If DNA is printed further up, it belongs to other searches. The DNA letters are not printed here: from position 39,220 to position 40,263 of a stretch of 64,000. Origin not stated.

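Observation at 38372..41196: Uncharacterised membrane cluster: zinc-ribbon peptide, two tandem DUF4234 paralogs, and a convergent lipoprotein, all with proline-rich tails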

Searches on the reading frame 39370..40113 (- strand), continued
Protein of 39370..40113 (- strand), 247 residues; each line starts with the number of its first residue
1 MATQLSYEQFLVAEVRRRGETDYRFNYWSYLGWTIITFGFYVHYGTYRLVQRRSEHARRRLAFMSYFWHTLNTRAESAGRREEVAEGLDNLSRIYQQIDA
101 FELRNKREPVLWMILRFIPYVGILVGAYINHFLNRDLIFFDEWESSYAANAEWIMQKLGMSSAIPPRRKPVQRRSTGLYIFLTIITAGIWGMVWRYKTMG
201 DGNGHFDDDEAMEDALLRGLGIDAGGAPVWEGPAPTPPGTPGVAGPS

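Call 39: search_protein_families(library=pfam, proteins=[P0184, P0194, P0195, P0203, P0211, P0212, P0218, P0119, P0147, P0110], max_evalue=0.01)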
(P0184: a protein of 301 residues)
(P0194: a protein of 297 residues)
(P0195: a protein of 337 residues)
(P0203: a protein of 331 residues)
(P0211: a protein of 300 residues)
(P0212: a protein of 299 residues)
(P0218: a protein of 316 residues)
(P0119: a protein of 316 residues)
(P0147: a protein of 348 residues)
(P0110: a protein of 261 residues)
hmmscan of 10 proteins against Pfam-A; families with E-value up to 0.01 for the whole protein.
P0184 (301 aa): 9 families
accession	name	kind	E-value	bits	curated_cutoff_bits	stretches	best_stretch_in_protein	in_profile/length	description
PF13240.11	Zn_Ribbon_1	-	9.5e-13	47.9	25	2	28-49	2-23/23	zinc-ribbon domain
PF14018.11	DUF4234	-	1.2e-11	44.9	25.3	2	113-145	7-40/70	Domain of unknown function (DUF4234)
PF12773.13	DZR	-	8.2e-11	42.3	27.3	1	3-46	1-45/45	Double zinc ribbon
PF13248.11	Zn_ribbon_3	-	1.1e-06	28.3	27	1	28-48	5-25/26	zinc-ribbon domain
PF24460.1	DUF7575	-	0.00021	21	28.5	0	26-49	4-27/28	Domain of unknown function (DUF7575)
PF14803.11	Zn_ribbon_Nudix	-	0.0017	18.7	25.6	0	41-56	2-17/34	Nudix N-terminal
PF24463.1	DUF7577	-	0.0017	18.3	28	0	3-25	5-27/27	Domain of unknown function (DUF7577)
PF20403.5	DUF6693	-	0.0044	17.6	31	0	191-277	17-95/104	Family of unknown function (DUF6693)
PF17032.10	Zn_ribbon_15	-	0.007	17.6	28.9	0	27-46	54-73/73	zinc-ribbon family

P0194 (297 aa): 6 families
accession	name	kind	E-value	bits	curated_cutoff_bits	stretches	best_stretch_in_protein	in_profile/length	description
PF14018.11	DUF4234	-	6.5e-09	36.2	25.3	1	248-280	1-33/70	Domain of unknown function (DUF4234)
PF13240.11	Zn_Ribbon_1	-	7.8e-07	29.1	25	1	8-29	2-23/23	zinc-ribbon domain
PF13248.11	Zn_ribbon_3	-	4.4e-05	23.2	27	1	6-29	3-26/26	zinc-ribbon domain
PF12773.13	DZR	-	0.00024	21.6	27.3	1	6-26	25-45/45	Double zinc ribbon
PF10571.15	UPF0547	-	0.0015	19.1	29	1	7-28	2-23/26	Uncharacterised protein family UPF0547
PF17032.10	Zn_ribbon_15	-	0.0035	18.5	28.9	1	5-26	52-73/73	zinc-ribbon family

P0195 (337 aa): 3 families
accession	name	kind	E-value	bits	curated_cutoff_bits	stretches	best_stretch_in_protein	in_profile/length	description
PF14018.11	DUF4234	-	9.2e-06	26.1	25.3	1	290-324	1-35/70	Domain of unknown function (DUF4234)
PF13240.11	Zn_Ribbon_1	-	0.00011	22.3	25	1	3-21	2-20/23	zinc-ribbon domain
PF12773.13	DZR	-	0.0017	18.9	27.3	1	3-21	1-19/45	Double zinc ribbon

P0203 (331 aa): 5 families
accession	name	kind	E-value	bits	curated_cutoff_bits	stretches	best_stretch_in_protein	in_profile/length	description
PF14018.11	DUF4234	-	1.9e-07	31.5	25.3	1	284-315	1-32/70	Domain of unknown function (DUF4234)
PF13240.11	Zn_Ribbon_1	-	5.6e-06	26.4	25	1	3-23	2-22/23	zinc-ribbon domain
PF24463.1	DUF7577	-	9.4e-06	25.6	28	1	2-25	4-27/27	Domain of unknown function (DUF7577)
PF12773.13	DZR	-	0.00063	20.3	27.3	1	3-25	1-23/45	Double zinc ribbon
PF06781.17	CrgA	-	0.00088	19.8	24.8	1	175-239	20-84/89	Cell division protein CrgA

P0211 (300 aa): 5 families
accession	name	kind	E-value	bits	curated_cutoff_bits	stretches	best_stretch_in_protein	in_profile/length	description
PF13240.11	Zn_Ribbon_1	-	1.9e-07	31.1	25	1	2-24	1-23/23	zinc-ribbon domain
PF14018.11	DUF4234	-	4.5e-06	27.1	25.3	1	248-279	1-32/70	Domain of unknown function (DUF4234)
PF13248.11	Zn_ribbon_3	-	4.4e-05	23.2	27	1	3-24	5-26/26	zinc-ribbon domain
PF12773.13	DZR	-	0.00034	21.2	27.3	1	3-25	1-23/45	Double zinc ribbon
PF24463.1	DUF7577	-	0.0095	16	28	0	2-24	4-26/27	Domain of unknown function (DUF7577)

P0212 (299 aa): 1 family
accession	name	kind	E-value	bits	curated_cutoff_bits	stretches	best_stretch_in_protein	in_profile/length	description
PF13829.11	DUF4191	-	0.0025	17.7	30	0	60-125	7-70/219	Domain of unknown function (DUF4191)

P0218 (316 aa): 6 families
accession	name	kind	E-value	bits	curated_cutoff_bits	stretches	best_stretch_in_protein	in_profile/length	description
PF14018.11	DUF4234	-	7.1e-08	32.9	25.3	1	259-293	1-35/70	Domain of unknown function (DUF4234)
PF18936.5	DUF5684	-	0.0013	19.7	27.4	1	195-240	20-65/81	Family of unknown function (DUF5684)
PF13240.11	Zn_Ribbon_1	-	0.002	18.3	25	1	4-26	1-23/23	zinc-ribbon domain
PF12773.13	DZR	-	0.0044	17.6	27.3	1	5-27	1-23/45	Double zinc ribbon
PF05462.17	Dicty_CAR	-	0.0092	15.6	21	1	77-157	43-126/305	Slime mold cyclic AMP receptor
PF13248.11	Zn_ribbon_3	-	0.0098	15.8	27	0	4-26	4-26/26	zinc-ribbon domain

P0119 (316 aa): 3 families
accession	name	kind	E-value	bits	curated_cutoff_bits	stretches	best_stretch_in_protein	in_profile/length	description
PF13240.11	Zn_Ribbon_1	-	1.8e-05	24.8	25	1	292-312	1-21/23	zinc-ribbon domain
PF14018.11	DUF4234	-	2.9e-05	24.5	25.3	1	216-248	1-33/70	Domain of unknown function (DUF4234)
PF12773.13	DZR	-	0.0061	17.1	27.3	0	293-311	27-45/45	Double zinc ribbon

P0147 (348 aa): 3 families
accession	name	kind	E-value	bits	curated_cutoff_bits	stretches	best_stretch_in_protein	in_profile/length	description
PF14018.11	DUF4234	-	1.6e-12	47.8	25.3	2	181-210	1-30/70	Domain of unknown function (DUF4234)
PF00498.31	FHA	-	5e-09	36.9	20.7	1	290-335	22-67/67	FHA domain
PF03706.18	LPG_synthase_TM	-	0.0026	17.7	33.4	0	36-140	126-229/302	Lysylphosphatidylglycerol synthase TM region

P0110 (261 aa): 1 family
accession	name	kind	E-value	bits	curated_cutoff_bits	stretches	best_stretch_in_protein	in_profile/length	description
PF14018.11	DUF4234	-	1.2e-09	38.6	25.3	1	206-237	1-32/70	Domain of unknown function (DUF4234)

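Call 43: search_protein_families(library=padloc, proteins=[window:39370-40113:-, P0184, P0147], max_evalue=0.1)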
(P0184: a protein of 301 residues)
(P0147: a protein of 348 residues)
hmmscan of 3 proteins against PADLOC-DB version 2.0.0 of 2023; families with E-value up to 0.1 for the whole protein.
window:39370-40113:- (247 aa): 0 families

P0184 (301 aa): 0 families

P0147 (348 aa): 0 families

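Call 44: search_protein_families(library=phrogs, proteins=[window:39370-40113:-, P0184, P0147], max_evalue=0.1)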
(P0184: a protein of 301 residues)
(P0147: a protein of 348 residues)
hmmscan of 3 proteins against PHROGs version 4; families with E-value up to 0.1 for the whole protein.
window:39370-40113:- (247 aa): 0 families

P0184 (301 aa): 4 families
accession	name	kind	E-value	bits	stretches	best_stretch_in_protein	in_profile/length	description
phrog_2546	-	unknown function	2.5e-06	28.9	2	1-24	1-24/180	-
phrog_19315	-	unknown function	0.014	15.4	1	3-47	261-309/348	-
phrog_34413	-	unknown function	0.036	15.1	0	254-273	47-66/91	-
phrog_14464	-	moron, auxiliary metabolic gene and host takeover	0.08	14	0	118-147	24-54/59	membrane protein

P0147 (348 aa): 3 families
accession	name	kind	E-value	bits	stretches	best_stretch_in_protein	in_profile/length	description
phrog_15532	-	unknown function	0.0009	20.3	1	74-101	21-48/62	-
phrog_1625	-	moron, auxiliary metabolic gene and host takeover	0.0064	17.5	0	116-155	11-50/110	involved in bacteriocin production or immunity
phrog_34413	-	unknown function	0.019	16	1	181-205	44-68/91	-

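Call 52: find_encoding_contigs(protein=P0029, flank=6000, max_places=1)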
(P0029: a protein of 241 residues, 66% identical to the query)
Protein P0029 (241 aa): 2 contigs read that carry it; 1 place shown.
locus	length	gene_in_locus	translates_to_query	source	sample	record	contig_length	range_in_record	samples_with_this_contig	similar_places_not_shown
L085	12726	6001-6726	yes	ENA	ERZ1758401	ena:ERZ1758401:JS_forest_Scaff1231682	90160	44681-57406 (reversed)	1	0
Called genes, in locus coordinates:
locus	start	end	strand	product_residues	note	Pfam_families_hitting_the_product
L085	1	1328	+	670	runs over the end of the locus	PF22745:Nlig-Ia, PF01653:DNA_ligase_aden, PF03120:OB_DNA_ligase, PF03119:DNA_ligase_ZBD, PF14520:HHH_5 (faint), PF12826:HHH_2, PF00533:BRCT, PF12738:PTCB-BRCT (weak)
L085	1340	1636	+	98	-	PF02686:GatC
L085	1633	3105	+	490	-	PF01425:Amidase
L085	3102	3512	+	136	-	-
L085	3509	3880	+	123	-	-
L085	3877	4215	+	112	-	-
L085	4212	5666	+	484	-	PF02934:GatB_N, PF02637:GatB_Yqey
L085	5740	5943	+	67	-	-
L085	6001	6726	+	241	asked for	PF14018:DUF4234 (weak)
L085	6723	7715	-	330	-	-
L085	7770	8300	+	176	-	-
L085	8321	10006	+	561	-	PF00920:ILVD_EDD_N, PF24877:ILV_EDD_C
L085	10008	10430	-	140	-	-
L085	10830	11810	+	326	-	-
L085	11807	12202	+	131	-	PF00392:GntR, PF14502:HTH_41, PF13412:HTH_24 (faint)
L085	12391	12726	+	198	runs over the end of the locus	PF00857:Isochorismatase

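Call 53: find_encoding_contigs(protein=P0056, flank=6000, max_places=1)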
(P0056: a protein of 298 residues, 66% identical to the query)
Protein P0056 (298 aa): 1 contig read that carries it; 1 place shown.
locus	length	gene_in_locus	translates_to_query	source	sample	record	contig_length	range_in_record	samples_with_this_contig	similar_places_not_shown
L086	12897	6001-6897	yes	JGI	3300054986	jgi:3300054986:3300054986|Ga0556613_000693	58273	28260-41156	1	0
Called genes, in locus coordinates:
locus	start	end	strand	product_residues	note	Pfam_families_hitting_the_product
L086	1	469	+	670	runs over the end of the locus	PF22745:Nlig-Ia, PF01653:DNA_ligase_aden, PF03120:OB_DNA_ligase, PF03119:DNA_ligase_ZBD, PF12826:HHH_2, PF14520:HHH_5, PF00633:HHH (weak), PF00533:BRCT, +1 more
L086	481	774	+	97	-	PF02686:GatC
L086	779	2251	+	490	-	PF01425:Amidase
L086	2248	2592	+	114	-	-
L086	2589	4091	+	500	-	PF02934:GatB_N, PF02637:GatB_Yqey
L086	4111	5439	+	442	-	PF03824:NicO (weak)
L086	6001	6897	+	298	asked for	PF14018:DUF4234 (weak)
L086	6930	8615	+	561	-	PF00920:ILVD_EDD_N, PF24877:ILV_EDD_C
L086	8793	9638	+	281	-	PF13489:Methyltransf_23, PF08241:Methyltransf_11 (faint), PF08242:Methyltransf_12 (faint), PF13649:Methyltransf_25 (faint)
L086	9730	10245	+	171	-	-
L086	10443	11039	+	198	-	PF00857:Isochorismatase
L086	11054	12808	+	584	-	PF02776:TPP_enzyme_N, PF00205:TPP_enzyme_M, PF02775:TPP_enzyme_C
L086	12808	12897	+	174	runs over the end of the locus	PF01842:ACT, PF22629:ACT_AHAS_ss, PF13710:ACT_5, PF10369:ALS_ss_C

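Call 54: find_encoding_contigs(protein=P0065, flank=6000, max_places=1)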
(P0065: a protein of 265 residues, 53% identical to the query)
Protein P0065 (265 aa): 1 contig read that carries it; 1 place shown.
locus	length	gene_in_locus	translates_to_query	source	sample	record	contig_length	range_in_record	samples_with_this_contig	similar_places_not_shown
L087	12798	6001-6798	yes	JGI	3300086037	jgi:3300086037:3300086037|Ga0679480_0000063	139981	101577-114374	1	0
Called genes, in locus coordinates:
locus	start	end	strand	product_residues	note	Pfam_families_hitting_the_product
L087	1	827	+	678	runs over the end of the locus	PF22745:Nlig-Ia, PF01653:DNA_ligase_aden, PF03120:OB_DNA_ligase, PF03119:DNA_ligase_ZBD, PF12826:HHH_2, PF14520:HHH_5 (weak), PF00533:BRCT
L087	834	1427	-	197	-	PF02412:TSP_3 (weak)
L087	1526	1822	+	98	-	PF02686:GatC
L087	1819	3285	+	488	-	PF01425:Amidase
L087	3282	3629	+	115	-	-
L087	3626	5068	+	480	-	PF02934:GatB_N, PF02637:GatB_Yqey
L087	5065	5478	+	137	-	PF10825:DUF2752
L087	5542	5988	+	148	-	PF13248:Zn_ribbon_3 (faint), PF13828:DUF4190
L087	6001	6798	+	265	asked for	PF14018:DUF4234 (weak)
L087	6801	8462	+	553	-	PF00920:ILVD_EDD_N, PF24877:ILV_EDD_C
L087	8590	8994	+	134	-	-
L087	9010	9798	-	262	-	PF03575:Peptidase_S51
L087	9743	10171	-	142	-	PF01850:PIN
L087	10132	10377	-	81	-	-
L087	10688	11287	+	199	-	PF00857:Isochorismatase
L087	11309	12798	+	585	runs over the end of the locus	PF02776:TPP_enzyme_N, PF00205:TPP_enzyme_M, PF02775:TPP_enzyme_C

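Call 55: find_encoding_contigs(protein=P0057, flank=6000, max_places=1)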
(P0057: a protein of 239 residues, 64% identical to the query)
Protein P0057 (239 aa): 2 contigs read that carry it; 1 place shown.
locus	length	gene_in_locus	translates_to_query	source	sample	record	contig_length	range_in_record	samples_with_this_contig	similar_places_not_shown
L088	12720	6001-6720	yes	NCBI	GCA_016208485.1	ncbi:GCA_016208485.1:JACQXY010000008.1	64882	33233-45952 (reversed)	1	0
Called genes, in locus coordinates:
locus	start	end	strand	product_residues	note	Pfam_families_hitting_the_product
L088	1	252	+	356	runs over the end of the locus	PF02388:FemAB, PF13480:Acetyltransf_6, PF02388:FemAB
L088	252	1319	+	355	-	PF01168:Ala_racemase_N, PF00842:Ala_racemase_C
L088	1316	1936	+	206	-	PF04542:Sigma70_r2, PF08281:Sigma70_r4_2, PF04545:Sigma70_r4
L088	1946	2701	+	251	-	PF13490:zf-HC2, PF27063:RsmA_C (faint)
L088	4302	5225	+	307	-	PF01266:DAO (faint), PF07992:Pyr_redox_2, PF13738:Pyr_redox_3, PF00070:Pyr_redox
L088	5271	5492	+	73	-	PF01402:RHH_1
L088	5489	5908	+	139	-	PF01850:PIN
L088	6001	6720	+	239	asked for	PF14018:DUF4234 (faint)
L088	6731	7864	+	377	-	PF13378:MR_MLE_C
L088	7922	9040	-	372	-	PF02661:Fic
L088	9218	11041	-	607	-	PF02129:Peptidase_S15, PF00561:Abhydrolase_1 (weak), PF08530:PepX_C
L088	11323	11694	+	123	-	PF00085:Thioredoxin, PF13098:Thioredoxin_2 (weak)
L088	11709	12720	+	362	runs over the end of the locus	PF01471:PG_binding_1, PF09374:PG_binding_3 (faint), PF01471:PG_binding_1, PF01520:Amidase_3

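Call 68: list_cluster_members(proteins=[P0184, P0194, P0203, P0211, P0110, P0117, P0147, P0096, P0088, P0104])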
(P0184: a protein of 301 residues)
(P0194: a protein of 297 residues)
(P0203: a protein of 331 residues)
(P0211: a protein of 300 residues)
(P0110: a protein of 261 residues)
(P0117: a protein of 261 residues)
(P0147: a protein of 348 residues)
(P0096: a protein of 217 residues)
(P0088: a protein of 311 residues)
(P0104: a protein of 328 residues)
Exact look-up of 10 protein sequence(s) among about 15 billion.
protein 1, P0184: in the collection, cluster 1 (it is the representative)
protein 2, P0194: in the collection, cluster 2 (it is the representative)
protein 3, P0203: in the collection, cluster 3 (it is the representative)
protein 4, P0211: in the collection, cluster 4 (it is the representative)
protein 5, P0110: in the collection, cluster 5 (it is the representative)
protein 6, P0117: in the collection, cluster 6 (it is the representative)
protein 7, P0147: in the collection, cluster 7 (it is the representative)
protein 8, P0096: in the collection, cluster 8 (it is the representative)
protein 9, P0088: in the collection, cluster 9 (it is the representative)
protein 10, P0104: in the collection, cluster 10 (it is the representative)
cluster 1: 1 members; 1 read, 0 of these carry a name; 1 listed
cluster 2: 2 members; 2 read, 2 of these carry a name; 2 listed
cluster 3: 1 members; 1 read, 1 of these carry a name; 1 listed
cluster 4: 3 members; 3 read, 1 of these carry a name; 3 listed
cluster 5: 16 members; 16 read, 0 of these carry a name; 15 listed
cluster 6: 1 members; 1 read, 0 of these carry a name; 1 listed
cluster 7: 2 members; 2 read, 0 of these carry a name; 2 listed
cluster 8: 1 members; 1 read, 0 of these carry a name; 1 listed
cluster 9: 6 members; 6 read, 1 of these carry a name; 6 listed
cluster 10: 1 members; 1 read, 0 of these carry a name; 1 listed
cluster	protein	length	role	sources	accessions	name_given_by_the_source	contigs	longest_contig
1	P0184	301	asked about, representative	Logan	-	-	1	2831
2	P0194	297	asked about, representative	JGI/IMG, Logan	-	hypothetical protein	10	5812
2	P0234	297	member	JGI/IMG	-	hypothetical protein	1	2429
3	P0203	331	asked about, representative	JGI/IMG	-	hypothetical protein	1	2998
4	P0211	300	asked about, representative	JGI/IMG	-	hypothetical protein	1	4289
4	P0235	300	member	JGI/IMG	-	-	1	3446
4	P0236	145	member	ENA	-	-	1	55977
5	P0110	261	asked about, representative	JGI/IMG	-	-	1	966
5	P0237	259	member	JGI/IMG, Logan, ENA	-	-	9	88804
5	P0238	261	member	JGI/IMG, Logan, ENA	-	-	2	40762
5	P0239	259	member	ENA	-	-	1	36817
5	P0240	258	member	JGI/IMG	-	-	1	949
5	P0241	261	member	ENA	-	-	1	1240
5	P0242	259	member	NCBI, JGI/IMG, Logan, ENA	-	-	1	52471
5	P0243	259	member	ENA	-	-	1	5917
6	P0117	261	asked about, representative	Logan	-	-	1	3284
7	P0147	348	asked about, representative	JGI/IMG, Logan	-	-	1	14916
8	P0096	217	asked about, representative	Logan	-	-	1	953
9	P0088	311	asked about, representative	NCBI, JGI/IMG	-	hypothetical protein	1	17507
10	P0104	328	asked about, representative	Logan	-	-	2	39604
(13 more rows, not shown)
